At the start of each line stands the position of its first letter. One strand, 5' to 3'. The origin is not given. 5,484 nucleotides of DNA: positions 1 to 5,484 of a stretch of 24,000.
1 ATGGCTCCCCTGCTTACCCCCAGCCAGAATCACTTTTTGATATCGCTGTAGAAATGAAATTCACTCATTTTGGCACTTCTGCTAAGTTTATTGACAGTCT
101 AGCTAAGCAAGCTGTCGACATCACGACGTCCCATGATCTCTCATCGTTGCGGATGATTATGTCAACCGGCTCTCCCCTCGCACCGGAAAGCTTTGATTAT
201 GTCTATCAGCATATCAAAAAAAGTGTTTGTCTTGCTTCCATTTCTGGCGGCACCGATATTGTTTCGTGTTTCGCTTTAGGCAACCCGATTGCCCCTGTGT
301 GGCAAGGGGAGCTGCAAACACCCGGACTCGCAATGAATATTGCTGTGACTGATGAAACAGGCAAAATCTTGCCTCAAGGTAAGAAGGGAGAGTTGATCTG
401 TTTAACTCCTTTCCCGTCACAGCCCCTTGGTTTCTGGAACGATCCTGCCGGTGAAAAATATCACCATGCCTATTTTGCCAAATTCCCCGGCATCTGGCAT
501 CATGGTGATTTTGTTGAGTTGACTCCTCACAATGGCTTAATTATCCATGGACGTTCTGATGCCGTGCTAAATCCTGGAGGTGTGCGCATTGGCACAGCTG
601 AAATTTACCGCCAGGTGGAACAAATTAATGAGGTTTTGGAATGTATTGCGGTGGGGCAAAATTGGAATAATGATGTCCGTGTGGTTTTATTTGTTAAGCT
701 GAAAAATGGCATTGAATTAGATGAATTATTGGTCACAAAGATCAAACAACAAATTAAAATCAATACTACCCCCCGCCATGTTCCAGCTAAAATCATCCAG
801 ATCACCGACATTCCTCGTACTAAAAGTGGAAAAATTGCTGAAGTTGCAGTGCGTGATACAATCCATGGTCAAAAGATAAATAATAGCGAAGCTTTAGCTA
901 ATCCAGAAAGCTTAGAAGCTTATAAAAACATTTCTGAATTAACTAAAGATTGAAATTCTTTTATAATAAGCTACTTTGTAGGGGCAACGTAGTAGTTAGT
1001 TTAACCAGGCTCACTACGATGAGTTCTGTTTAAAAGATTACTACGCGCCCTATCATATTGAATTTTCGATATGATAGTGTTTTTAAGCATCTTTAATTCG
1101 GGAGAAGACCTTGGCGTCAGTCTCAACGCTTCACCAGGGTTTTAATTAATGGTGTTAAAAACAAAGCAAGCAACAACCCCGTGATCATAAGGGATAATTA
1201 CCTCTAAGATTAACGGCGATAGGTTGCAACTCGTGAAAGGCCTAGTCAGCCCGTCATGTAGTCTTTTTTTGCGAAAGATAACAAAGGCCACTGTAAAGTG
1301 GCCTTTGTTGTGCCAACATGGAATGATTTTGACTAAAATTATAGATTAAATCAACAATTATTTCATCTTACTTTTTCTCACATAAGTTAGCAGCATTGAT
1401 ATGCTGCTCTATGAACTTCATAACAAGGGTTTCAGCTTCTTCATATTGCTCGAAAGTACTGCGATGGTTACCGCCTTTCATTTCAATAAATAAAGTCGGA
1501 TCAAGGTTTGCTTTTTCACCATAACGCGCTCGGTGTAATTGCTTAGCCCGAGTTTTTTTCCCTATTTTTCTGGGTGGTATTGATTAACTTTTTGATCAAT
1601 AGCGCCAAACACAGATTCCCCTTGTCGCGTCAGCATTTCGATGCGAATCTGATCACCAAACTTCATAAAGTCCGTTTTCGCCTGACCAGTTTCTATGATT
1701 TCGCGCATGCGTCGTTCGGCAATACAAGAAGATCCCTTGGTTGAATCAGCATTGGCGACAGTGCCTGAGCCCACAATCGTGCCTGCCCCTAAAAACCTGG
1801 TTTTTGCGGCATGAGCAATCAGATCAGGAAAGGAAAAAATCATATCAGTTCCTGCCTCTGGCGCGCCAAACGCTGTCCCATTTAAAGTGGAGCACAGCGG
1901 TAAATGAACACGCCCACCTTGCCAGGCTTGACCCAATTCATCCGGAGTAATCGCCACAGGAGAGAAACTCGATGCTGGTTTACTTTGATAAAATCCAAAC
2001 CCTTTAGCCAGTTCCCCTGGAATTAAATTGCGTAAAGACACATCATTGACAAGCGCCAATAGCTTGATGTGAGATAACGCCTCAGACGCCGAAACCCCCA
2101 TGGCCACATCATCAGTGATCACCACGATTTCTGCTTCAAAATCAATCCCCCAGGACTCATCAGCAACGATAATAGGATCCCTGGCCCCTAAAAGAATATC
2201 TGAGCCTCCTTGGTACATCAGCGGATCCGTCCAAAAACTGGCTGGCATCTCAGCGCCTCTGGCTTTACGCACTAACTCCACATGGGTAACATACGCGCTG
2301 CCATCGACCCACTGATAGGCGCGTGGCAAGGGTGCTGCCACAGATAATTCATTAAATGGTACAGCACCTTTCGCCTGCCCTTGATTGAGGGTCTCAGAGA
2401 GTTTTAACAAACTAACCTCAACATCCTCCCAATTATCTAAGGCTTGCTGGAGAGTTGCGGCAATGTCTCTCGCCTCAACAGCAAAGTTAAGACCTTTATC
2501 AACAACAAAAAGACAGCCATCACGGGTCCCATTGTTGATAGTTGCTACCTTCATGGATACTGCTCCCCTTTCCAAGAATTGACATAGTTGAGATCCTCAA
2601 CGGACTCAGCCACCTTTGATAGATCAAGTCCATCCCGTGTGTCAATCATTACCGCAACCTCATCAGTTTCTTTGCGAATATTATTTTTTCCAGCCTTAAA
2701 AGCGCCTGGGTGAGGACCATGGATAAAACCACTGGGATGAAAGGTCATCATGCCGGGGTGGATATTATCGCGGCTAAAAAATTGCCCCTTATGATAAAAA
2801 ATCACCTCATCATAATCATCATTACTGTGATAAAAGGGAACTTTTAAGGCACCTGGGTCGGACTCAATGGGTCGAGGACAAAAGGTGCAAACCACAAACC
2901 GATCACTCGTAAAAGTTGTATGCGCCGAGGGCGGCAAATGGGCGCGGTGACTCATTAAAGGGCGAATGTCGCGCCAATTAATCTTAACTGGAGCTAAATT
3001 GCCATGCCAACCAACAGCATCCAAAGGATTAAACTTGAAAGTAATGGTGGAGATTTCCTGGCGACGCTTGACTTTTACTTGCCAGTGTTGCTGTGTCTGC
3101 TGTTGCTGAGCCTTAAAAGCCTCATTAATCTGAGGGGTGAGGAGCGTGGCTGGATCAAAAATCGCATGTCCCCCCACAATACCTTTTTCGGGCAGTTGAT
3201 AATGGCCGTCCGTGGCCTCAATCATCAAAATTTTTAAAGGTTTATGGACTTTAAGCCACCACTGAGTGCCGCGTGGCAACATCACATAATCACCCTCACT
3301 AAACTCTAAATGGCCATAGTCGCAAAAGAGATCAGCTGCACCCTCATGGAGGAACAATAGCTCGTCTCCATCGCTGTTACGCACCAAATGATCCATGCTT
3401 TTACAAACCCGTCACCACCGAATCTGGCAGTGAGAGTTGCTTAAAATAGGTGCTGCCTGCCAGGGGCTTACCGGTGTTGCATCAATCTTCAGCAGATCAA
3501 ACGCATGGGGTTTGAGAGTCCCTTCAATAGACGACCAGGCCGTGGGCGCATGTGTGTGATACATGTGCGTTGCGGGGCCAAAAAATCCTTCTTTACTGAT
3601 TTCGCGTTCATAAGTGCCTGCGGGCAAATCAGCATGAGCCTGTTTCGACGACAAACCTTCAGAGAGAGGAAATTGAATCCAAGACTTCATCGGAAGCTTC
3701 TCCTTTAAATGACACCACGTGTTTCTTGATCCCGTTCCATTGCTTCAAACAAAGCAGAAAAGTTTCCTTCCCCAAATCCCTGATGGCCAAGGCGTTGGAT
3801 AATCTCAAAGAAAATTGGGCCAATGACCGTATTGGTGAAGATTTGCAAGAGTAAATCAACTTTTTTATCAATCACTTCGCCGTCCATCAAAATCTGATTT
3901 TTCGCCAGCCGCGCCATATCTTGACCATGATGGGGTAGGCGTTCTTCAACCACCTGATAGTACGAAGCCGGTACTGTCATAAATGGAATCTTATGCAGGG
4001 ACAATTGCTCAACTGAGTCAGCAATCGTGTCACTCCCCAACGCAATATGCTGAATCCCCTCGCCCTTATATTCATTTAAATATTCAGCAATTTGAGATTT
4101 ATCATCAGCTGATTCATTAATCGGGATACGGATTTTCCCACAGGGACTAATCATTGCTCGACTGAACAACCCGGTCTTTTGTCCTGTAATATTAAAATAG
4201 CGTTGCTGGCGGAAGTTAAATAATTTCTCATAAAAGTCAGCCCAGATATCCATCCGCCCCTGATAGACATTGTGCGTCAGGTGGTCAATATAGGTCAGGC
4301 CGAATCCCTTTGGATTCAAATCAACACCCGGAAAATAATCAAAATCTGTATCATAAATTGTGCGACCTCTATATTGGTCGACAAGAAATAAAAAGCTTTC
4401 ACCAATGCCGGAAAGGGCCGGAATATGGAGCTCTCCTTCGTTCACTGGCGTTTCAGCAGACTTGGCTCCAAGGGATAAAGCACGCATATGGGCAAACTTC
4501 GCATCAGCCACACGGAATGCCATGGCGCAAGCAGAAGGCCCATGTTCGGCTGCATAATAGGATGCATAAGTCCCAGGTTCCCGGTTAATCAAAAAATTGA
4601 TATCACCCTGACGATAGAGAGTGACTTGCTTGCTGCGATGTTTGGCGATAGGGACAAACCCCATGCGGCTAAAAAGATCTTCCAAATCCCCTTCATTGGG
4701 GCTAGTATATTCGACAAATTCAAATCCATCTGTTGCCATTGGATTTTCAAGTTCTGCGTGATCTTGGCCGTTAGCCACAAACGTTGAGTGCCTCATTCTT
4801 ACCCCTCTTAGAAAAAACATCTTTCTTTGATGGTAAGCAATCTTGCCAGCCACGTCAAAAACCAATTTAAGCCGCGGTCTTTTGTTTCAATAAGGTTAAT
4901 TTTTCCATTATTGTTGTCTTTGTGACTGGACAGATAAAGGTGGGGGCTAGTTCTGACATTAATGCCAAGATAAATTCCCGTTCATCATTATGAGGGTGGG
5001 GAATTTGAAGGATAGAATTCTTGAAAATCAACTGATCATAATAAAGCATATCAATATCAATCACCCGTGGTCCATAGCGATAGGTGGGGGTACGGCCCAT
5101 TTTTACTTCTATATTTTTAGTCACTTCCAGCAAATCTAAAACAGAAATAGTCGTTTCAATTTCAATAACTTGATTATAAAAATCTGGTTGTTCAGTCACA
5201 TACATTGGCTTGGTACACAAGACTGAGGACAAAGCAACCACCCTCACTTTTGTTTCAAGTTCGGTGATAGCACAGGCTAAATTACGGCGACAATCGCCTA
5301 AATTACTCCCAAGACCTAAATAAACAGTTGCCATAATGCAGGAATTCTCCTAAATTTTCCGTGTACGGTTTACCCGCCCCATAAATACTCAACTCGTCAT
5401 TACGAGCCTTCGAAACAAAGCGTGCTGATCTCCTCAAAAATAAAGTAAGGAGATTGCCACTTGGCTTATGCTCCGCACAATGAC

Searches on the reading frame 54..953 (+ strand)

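Call 51: search_protein_families(library=pfam, proteins=[window:54-953:+], max_evalue=0.001)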
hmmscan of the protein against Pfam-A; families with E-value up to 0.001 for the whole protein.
window:54-953:+ (299 aa): 2 families
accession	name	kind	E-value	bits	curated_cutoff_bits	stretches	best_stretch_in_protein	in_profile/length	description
PF00501.34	AMP-binding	-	2.1e-06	27.2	29.9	1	2-116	256-374/384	AMP-binding enzyme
PF13193.12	AMP-binding_C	-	3e-05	25.3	24.5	1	192-260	10-76/76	AMP-binding enzyme C-terminal domain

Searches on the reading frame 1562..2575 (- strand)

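Call 51: search_protein_families(library=pfam, proteins=[window:1562-2575:-], max_evalue=0.001)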
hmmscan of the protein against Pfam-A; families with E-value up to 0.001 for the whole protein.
window:1562-2575:- (337 aa): 2 families
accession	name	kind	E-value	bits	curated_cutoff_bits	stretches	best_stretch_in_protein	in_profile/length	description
PF01557.24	FAA_hydrolase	-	2.4e-35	122.6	23.9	1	89-329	3-212/214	Fumarylacetoacetate (FAA) hydrolase C-terminal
PF18288.6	FAA_hydro_N_2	-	1.1e-25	90.3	25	1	8-85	1-78/78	Fumarylacetoacetase N-terminal domain 2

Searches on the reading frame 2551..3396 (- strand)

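Call 51: search_protein_families(library=pfam, proteins=[window:2551-3396:-], max_evalue=0.001)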
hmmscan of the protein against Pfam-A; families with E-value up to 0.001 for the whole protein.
window:2551-3396:- (281 aa): 2 families
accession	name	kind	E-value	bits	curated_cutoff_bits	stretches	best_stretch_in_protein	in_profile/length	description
PF20510.4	HgmA_N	-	2.4e-18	66.9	20.2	1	2-139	138-271/273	Homogentisate 1,2-dioxygenase N-terminal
PF04209.19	HgmA_C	-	0.00014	22.1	21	1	166-277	35-148/153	Homogentisate 1,2-dioxygenase C-terminal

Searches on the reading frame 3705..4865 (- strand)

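Call 51: search_protein_families(library=pfam, proteins=[window:3705-4865:-], max_evalue=0.001)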
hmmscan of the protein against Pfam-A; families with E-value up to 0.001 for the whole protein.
window:3705-4865:- (386 aa): 3 families
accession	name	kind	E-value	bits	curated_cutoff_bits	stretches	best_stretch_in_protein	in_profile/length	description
PF14696.12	Glyoxalase_5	-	2.7e-55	186.8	27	1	40-176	2-139/139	Hydroxyphenylpyruvate dioxygenase, HPPD, N-terminal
PF00903.31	Glyoxalase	-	5.2e-10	40.2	20.6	1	193-303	2-103/121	Glyoxalase/Bleomycin resistance protein/Dioxygenase superfamily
PF13669.12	Glyoxalase_4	-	1.4e-05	25.8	27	0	209-297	14-95/109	Glyoxalase/Bleomycin resistance protein/Dioxygenase superfamily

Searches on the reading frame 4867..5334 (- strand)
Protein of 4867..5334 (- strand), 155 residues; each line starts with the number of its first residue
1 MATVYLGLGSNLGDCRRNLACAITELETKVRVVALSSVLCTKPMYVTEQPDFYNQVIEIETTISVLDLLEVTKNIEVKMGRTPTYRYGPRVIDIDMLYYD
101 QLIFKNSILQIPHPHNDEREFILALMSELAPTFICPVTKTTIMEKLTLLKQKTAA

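Call 51: search_protein_families(library=pfam, proteins=[window:4867-5334:-], max_evalue=0.001)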
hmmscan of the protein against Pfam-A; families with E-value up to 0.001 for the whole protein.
window:4867-5334:- (155 aa): 1 family
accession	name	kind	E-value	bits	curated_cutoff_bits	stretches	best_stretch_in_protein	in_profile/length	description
PF01288.25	HPPK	-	4.7e-35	120.9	25.7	1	5-131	1-116/116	7,8-dihydro-6-hydroxymethylpterin-pyrophosphokinase (HPPK)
